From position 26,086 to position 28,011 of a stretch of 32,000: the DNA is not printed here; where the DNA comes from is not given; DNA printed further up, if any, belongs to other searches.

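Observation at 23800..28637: Five translationally coupled genes recreate the E. coli scpA-argK-scpB-scpC logic from different protein parts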

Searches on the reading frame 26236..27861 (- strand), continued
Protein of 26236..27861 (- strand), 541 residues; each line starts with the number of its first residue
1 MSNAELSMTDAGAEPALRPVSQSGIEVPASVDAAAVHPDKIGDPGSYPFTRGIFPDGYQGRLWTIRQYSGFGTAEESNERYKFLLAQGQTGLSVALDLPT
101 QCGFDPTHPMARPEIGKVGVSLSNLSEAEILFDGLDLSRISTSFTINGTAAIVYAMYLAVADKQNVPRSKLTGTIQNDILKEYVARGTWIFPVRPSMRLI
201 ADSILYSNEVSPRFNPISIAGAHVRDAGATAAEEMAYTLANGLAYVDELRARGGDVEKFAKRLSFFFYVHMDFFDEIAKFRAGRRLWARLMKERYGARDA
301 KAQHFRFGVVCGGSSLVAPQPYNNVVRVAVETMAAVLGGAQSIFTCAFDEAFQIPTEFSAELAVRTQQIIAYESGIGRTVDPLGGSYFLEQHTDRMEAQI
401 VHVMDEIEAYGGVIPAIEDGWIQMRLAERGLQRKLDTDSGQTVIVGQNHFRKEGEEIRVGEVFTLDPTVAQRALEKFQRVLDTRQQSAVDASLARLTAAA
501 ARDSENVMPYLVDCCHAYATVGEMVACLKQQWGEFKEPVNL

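Call 13: find_homologous_proteins(query=window:26236-27861:-)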
Query window:26236-27861:- (541 aa): 8000 proteins with E <= 0.001 among 8000 candidates; the best 120 are listed.
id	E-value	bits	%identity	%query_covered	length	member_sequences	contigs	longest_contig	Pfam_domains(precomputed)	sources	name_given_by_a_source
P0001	0.0e+0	1223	100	100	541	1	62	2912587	PF01642.29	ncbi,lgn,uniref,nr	ncbi:Methylmalonyl-CoA mutase alpha subunit [Cupriavidus necator]|uniref:Methylmalonyl-CoA mutase n=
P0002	0.0e+0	1222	100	100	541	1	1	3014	PF01642.29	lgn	-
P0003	0.0e+0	1221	100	100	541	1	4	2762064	PF01642.29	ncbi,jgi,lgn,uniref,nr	ncbi:methylmalonyl-CoA mutase alpha subunit [Cupriavidus sp. GA3-3]|uniref:acyl-CoA mutase large sub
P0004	0.0e+0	1202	98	100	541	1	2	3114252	PF01642.29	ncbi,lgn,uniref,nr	ncbi:methylmalonyl-CoA mutase [Cupriavidus necator]|uniref:Methylmalonyl-CoA mutase n=1 Tax=Cupriavi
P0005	0.0e+0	1202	98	100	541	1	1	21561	PF01642.29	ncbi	-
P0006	0.0e+0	1201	98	100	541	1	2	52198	PF01642.29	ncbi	ncbi:MAG: acyl-CoA mutase large subunit family protein [Cupriavidus necator]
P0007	0.0e+0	1201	98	100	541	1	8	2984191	PF01642.29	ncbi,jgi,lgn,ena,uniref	ncbi:putative methylmalonyl-CoA mutase large subunit [compost metagenome]|jgi:methylmalonyl-CoA muta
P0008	0.0e+0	1198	98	100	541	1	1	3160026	PF01642.29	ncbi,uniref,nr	ncbi:acyl-CoA mutase large subunit family protein [Cupriavidus sp. BIC8F]|uniref:acyl-CoA mutase lar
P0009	0.0e+0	1193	97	100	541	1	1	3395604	PF01642.29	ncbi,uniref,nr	ncbi:methylmalonyl-CoA mutase [Cupriavidus necator]|uniref:Methylmalonyl-CoA mutase n=1 Tax=Cupriavi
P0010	0.0e+0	1120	92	98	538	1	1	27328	PF01642.29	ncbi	-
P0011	0.0e+0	1114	91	100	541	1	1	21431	PF01642.29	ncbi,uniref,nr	ncbi:methylmalonyl-CoA mutase [Cupriavidus sp. AcVe19-6a]|uniref:acyl-CoA mutase large subunit famil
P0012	0.0e+0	1113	92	99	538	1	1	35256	PF01642.29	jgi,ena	-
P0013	0.0e+0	1107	91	99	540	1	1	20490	PF01642.29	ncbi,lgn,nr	ncbi:MAG: methylmalonyl-CoA mutase family protein [Burkholderiaceae bacterium]|nr:methylmalonyl-CoA 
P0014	0.0e+0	1107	91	99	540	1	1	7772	PF01642.29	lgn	-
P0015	0.0e+0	1106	90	99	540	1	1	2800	PF01642.29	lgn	-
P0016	0.0e+0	1106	90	100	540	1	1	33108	PF01642.29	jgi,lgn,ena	-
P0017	0.0e+0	1105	90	99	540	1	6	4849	PF01642.29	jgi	jgi:methylmalonyl-CoA mutase N-terminal domain/subunit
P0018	0.0e+0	1104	91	99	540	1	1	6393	PF01642.29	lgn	-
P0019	0.0e+0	1104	90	99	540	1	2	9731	PF01642.29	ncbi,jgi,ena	jgi:methylmalonyl-CoA mutase N-terminal domain/subunit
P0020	0.0e+0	1104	90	99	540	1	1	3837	PF01642.29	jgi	-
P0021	0.0e+0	1103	90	99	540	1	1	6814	PF01642.29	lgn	-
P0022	0.0e+0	1103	89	100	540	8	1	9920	PF01642.29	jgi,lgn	jgi:methylmalonyl-CoA mutase N-terminal domain/subunit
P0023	0.0e+0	1103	90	99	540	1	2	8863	PF01642.29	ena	-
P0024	0.0e+0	1103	90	99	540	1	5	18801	PF01642.29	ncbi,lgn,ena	ncbi:MAG: methylmalonyl-CoA mutase family protein [Pseudomonadota bacterium]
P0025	0.0e+0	1101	90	99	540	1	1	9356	PF01642.29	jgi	-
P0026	0.0e+0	1101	90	100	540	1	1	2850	PF01642.29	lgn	-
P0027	0.0e+0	1101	90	99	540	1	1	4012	PF01642.29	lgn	-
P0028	0.0e+0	1100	90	99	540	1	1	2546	PF01642.29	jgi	jgi:methylmalonyl-CoA mutase N-terminal domain/subunit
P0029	0.0e+0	1100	90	99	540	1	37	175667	PF01642.29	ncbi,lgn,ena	-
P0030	0.0e+0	1100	90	99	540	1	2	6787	PF01642.29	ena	-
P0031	0.0e+0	1100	90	99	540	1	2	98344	PF01642.29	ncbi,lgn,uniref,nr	ncbi:acyl-CoA mutase large subunit family protein [Rhodoferax ferrireducens]|uniref:acyl-CoA mutase 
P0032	0.0e+0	1099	90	99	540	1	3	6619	PF01642.29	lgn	-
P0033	0.0e+0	1097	90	98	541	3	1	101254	PF01642.29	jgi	jgi:methylmalonyl-CoA mutase N-terminal domain/subunit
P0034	0.0e+0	1097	89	100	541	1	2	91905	PF01642.29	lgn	-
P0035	0.0e+0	1097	90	100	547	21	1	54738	PF01642.29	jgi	-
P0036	0.0e+0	1097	90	99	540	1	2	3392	PF01642.29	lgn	-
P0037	0.0e+0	1096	88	100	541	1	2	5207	PF01642.29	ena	-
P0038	0.0e+0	1096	89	99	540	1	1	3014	PF01642.29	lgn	-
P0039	0.0e+0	1096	88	100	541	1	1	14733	PF01642.29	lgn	-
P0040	0.0e+0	1096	89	99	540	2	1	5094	PF01642.29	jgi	jgi:methylmalonyl-CoA mutase N-terminal domain/subunit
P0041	0.0e+0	1095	91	98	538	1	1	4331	PF01642.29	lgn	-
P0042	0.0e+0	1094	88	100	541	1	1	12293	PF01642.29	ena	-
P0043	0.0e+0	1094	88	100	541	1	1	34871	PF01642.29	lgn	-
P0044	0.0e+0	1093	90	99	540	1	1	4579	PF01642.29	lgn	-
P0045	0.0e+0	1092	90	98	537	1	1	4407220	PF01642.29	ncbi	ncbi:acyl-CoA mutase large subunit family protein [Bordetella sp. 2513F-2]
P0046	0.0e+0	1092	90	98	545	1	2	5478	PF01642.29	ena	-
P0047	0.0e+0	1092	88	100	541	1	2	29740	PF01642.29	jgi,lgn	-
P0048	0.0e+0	1092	91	97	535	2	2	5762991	PF01642.29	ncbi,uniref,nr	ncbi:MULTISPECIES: acyl-CoA mutase large subunit family protein [unclassified Variovorax]|uniref:acy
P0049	0.0e+0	1091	91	98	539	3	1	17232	PF01642.29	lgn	-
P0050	0.0e+0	1091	89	100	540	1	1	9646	PF01642.29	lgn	-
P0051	0.0e+0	1091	90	99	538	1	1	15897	PF01642.29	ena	-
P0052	0.0e+0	1090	89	99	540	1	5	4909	PF01642.29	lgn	-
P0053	0.0e+0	1090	88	100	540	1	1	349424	PF01642.29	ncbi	ncbi:methylmalonyl-CoA mutase family protein [Comamonas humi]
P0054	0.0e+0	1090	88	100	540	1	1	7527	PF01642.29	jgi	jgi:methylmalonyl-CoA mutase N-terminal domain/subunit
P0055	0.0e+0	1089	91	98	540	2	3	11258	PF01642.29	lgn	-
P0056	0.0e+0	1088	88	100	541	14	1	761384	PF01642.29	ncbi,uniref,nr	ncbi:methylmalonyl-CoA mutase (plasmid) [Diaphorobacter sp. HDW4B]|uniref:acyl-CoA mutase large subu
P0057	0.0e+0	1088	91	98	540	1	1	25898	PF01642.29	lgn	-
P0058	0.0e+0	1088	88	100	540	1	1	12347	PF01642.29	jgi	jgi:methylmalonyl-CoA mutase, N-terminal domain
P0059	0.0e+0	1088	88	100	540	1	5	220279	PF01642.29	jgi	jgi:methylmalonyl-CoA mutase N-terminal domain/subunit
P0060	0.0e+0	1087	90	97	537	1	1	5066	PF01642.29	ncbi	-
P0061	0.0e+0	1087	89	99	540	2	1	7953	PF01642.29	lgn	-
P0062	0.0e+0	1087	88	100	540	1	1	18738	PF01642.29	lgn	-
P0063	0.0e+0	1086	89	99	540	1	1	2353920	PF01642.29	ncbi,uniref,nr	ncbi:acyl-CoA mutase large subunit family protein [Variovorax sp. RO1]|uniref:acyl-CoA mutase large 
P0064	0.0e+0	1086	91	98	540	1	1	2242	PF01642.29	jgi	-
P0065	0.0e+0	1086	89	98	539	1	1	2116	PF01642.29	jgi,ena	-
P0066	0.0e+0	1086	90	98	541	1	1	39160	PF01642.29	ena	-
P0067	0.0e+0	1086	89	98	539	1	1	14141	PF01642.29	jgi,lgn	jgi:methylmalonyl-CoA mutase N-terminal domain/subunit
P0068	0.0e+0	1086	89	98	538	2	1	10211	PF01642.29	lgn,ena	-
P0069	0.0e+0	1085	90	98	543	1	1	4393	PF01642.29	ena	-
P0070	0.0e+0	1085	89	100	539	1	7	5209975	PF01642.29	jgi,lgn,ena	jgi:methylmalonyl-CoA mutase N-terminal domain/subunit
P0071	0.0e+0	1085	89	99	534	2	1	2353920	PF01642.29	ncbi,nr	ncbi:methylmalonyl-CoA mutase [Variovorax sp. RO1]|nr:methylmalonyl-CoA mutase [Variovorax sp. RO1]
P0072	0.0e+0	1085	88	100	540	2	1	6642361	PF01642.29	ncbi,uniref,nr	ncbi:methylmalonyl-CoA mutase [Variovorax sp. 54]|uniref:acyl-CoA mutase large subunit family protei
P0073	0.0e+0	1085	89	98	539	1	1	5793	PF01642.29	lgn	-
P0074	0.0e+0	1085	89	98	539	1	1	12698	PF01642.29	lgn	-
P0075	0.0e+0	1085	87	100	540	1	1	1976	PF01642.29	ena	-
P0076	0.0e+0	1085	89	98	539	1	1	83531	PF01642.29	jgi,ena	-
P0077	0.0e+0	1085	90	98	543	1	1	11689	PF01642.29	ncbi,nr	ncbi:MAG TPA: methylmalonyl-CoA mutase family protein [Ramlibacter sp.]|nr:methylmalonyl-CoA mutase 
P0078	0.0e+0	1084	90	97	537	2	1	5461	PF01642.29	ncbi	-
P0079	0.0e+0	1084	91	98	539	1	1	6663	PF01642.29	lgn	-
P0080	0.0e+0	1084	89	98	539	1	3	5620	PF01642.29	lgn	-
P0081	0.0e+0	1084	89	98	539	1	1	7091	PF01642.29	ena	-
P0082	0.0e+0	1084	89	99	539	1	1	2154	PF01642.29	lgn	-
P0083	0.0e+0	1084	90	97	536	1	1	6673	PF01642.29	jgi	jgi:methylmalonyl-CoA mutase N-terminal domain/subunit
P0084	0.0e+0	1084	89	98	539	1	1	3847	PF01642.29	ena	-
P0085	0.0e+0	1084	89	98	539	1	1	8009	PF01642.29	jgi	jgi:methylmalonyl-CoA mutase, N-terminal domain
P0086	0.0e+0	1084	88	100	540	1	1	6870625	PF01642.29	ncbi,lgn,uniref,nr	ncbi:methylmalonyl-CoA mutase [Variovorax sp. 38R]|uniref:acyl-CoA mutase large subunit family prote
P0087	0.0e+0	1084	89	98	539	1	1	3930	PF01642.29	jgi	-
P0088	0.0e+0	1084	90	97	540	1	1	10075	PF01642.29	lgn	-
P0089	0.0e+0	1083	90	97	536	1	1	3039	PF01642.29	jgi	jgi:methylmalonyl-CoA mutase N-terminal domain/subunit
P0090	0.0e+0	1083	90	98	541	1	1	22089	PF01642.29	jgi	-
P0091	0.0e+0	1083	89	99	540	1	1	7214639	PF01642.29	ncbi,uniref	ncbi:methylmalonyl-CoA mutase family protein [Variovorax sp. V118]|uniref:acyl-CoA mutase large subu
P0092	0.0e+0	1083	90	98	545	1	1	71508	PF01642.29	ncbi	-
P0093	0.0e+0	1083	89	98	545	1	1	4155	PF01642.29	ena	-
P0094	0.0e+0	1083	89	98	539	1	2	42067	PF01642.29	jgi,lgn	jgi:methylmalonyl-CoA mutase N-terminal domain/subunit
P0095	0.0e+0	1083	89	98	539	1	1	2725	PF01642.29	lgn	-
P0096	0.0e+0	1083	89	98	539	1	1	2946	PF01642.29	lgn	-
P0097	0.0e+0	1083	89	100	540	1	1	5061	PF01642.29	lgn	-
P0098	0.0e+0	1082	91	98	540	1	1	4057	PF01642.29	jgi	jgi:methylmalonyl-CoA mutase N-terminal domain/subunit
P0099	0.0e+0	1082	88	99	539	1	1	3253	PF01642.29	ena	-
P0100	0.0e+0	1082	90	98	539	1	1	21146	PF01642.29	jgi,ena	-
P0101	0.0e+0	1082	89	98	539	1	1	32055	PF01642.29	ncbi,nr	ncbi:MAG: methylmalonyl-CoA mutase family protein [Hydrogenophaga sp.]|nr:methylmalonyl-CoA mutase f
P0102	0.0e+0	1082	90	98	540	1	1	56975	PF01642.29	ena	-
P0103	0.0e+0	1081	90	98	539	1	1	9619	PF01642.29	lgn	-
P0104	0.0e+0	1081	90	98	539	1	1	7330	PF01642.29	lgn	-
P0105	0.0e+0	1081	89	98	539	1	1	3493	PF01642.29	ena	-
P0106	0.0e+0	1081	89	98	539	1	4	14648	PF01642.29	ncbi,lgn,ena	-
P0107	0.0e+0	1081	89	98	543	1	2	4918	PF01642.29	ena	-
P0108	0.0e+0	1081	89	98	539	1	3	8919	PF01642.29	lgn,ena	-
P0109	0.0e+0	1081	89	98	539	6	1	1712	PF01642.29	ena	-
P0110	0.0e+0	1081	89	98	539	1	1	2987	PF01642.29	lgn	-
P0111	0.0e+0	1081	89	98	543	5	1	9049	PF01642.29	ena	-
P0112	0.0e+0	1081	87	100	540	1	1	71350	PF01642.29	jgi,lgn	-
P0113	0.0e+0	1080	90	98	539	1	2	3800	PF01642.29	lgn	-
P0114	0.0e+0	1080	90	98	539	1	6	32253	PF01642.29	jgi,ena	jgi:methylmalonyl-CoA mutase N-terminal domain/subunit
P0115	0.0e+0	1080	89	98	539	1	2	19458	PF01642.29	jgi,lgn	jgi:methylmalonyl-CoA mutase N-terminal domain/subunit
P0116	0.0e+0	1080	90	98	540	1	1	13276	PF01642.29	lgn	-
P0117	0.0e+0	1080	90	98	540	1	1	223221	PF01642.29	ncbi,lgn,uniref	ncbi:methylmalonyl-CoA mutase [Variovorax sp. M-6]|uniref:acyl-CoA mutase large subunit family prote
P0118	0.0e+0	1080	90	98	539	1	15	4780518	PF01642.29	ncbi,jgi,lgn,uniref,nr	ncbi:methylmalonyl-CoA mutase family protein [Hydrogenophaga sp.]|jgi:methylmalonyl-CoA mutase N-ter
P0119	0.0e+0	1080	89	98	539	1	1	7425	PF01642.29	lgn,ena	-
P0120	0.0e+0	1080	89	98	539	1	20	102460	PF01642.29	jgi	jgi:methylmalonyl-CoA mutase, N-terminal domain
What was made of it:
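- Current NCBI naming is only 'acyl-CoA mutase large subunit family protein' (call 13).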

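Call 15: find_encoding_contigs(protein=P0072, flank=10000, max_places=2)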
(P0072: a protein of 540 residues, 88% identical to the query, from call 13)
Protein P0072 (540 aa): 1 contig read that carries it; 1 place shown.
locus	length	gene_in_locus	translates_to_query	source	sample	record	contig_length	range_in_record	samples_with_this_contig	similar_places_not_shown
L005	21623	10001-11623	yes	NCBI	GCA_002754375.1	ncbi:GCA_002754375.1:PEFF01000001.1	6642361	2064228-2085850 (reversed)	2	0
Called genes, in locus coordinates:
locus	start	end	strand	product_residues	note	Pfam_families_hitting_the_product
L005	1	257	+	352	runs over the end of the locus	PF05853:BKACE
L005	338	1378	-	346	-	PF12625:Arabinose_bd, PF12833:HTH_18, PF00165:HTH_AraC (weak)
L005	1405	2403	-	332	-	PF03401:TctC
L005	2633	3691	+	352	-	PF05853:BKACE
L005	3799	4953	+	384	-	PF00355:Rieske, PF00848:Ring_hydroxyl_A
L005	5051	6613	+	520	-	PF00501:AMP-binding, PF13193:AMP-binding_C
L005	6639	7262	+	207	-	PF00440:TetR_N, PF08362:TetR_C_3 (weak), PF17926:TetR_C_21 (weak), PF17938:TetR_C_29 (weak)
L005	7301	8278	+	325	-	PF00478:IMPDH (faint), PF03060:NMO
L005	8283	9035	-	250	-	PF09339:HTH_IclR, PF13412:HTH_24 (weak), PF01614:IclR_C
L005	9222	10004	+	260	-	PF00378:ECH_1, PF16113:ECH_2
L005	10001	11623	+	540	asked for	PF01642:MM_CoA_mutase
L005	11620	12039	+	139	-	PF02310:B12-binding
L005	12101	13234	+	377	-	PF02515:CoA_transf_3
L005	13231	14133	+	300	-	PF03308:MeaB, PF02492:cobW (faint)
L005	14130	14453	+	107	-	-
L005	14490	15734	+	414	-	PF13433:Peripla_BP_5, PF13458:Peripla_BP_6, PF01094:ANF_receptor (weak)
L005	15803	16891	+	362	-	PF14226:DIOX_N, PF03171:2OG-FeII_Oxy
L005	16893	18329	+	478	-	PF00171:Aldedh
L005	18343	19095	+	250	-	PF00106:adh_short, PF08659:KR, PF23441:SDR (weak), PF13561:adh_short_C2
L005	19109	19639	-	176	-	PF05229:SCPU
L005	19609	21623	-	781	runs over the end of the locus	PF00577:Usher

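Call 16: find_encoding_contigs(protein=P0045, flank=10000, max_places=2)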
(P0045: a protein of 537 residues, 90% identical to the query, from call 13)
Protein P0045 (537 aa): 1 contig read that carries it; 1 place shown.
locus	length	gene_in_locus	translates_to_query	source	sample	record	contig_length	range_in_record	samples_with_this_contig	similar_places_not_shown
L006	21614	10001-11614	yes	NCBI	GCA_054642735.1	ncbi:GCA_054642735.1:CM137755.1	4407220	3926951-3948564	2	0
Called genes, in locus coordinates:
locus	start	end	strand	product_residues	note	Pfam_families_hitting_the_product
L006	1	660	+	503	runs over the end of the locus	PF02321:OEP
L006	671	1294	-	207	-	PF00440:TetR_N (weak), PF13305:TetR_C_33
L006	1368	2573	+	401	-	PF14108:ABA4-like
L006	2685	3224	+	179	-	PF02834:LigT_PEase, PF13563:2_5_RNA_ligase2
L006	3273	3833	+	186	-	PF06941:NT5C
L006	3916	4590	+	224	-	PF00392:GntR, PF13545:HTH_Crp_2 (weak), PF12802:MarR_2 (faint), PF13412:HTH_24 (weak), PF07729:FCD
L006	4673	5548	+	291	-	PF05721:PhyH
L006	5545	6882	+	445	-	PF01408:GFO_IDH_MocA (weak), PF03447:NAD_binding_3 (weak), PF21135:DRL_cat, PF08666:SAF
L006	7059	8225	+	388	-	PF06779:MFS_4, PF07690:MFS_1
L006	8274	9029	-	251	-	PF09339:HTH_IclR, PF01614:IclR_C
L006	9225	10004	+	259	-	PF00378:ECH_1, PF16113:ECH_2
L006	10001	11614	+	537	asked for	PF01642:MM_CoA_mutase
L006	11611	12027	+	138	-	PF02310:B12-binding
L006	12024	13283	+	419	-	PF02515:CoA_transf_3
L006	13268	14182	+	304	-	PF03308:MeaB, PF02492:cobW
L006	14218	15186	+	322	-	PF03401:TctC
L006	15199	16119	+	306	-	PF09339:HTH_IclR, PF01614:IclR_C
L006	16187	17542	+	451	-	PF01070:FMN_dh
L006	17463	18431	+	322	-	PF03401:TctC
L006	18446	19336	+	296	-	PF02668:TauD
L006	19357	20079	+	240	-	PF03737:RraA-like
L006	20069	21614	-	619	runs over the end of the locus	PF00920:ILVD_EDD_N, PF24877:ILV_EDD_C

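Call 17: find_encoding_contigs(protein=P0118, flank=10000, max_places=2)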
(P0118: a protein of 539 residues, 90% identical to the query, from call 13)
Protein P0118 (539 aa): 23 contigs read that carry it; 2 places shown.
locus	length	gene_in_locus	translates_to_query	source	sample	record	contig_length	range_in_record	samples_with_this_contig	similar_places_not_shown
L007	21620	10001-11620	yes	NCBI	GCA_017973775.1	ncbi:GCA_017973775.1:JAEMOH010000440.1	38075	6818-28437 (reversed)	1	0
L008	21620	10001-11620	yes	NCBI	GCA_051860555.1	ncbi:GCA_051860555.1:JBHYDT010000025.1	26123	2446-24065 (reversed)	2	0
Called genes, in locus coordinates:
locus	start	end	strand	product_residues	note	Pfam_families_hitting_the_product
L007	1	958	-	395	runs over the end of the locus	PF13433:Peripla_BP_5, PF13458:Peripla_BP_6, PF01094:ANF_receptor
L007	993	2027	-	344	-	PF00355:Rieske, PF19112:VanA_C, PF08417:PaO (weak)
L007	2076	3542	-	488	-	PF00171:Aldedh, PF05893:LuxC (weak)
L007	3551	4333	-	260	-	PF00106:adh_short, PF08659:KR, PF13561:adh_short_C2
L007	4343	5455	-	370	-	PF03480:DctP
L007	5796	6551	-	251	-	PF09339:HTH_IclR, PF13412:HTH_24 (weak), PF01614:IclR_C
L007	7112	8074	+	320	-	PF03401:TctC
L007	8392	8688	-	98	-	-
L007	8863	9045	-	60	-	PF08279:HTH_11 (faint), PF09339:HTH_IclR, PF13412:HTH_24 (weak)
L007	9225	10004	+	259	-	PF00378:ECH_1, PF16113:ECH_2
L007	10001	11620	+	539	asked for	PF01642:MM_CoA_mutase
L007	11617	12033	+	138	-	PF02310:B12-binding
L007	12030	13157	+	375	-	PF02515:CoA_transf_3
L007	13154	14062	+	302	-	PF03308:MeaB, PF02492:cobW (weak)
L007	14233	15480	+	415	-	PF13433:Peripla_BP_5, PF13458:Peripla_BP_6, PF01094:ANF_receptor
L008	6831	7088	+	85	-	PF00378:ECH_1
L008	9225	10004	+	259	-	PF00378:ECH_1, PF16113:ECH_2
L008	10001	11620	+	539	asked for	PF01642:MM_CoA_mutase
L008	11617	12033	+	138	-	PF02310:B12-binding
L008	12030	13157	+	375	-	PF02515:CoA_transf_3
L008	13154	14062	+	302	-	PF03308:MeaB, PF02492:cobW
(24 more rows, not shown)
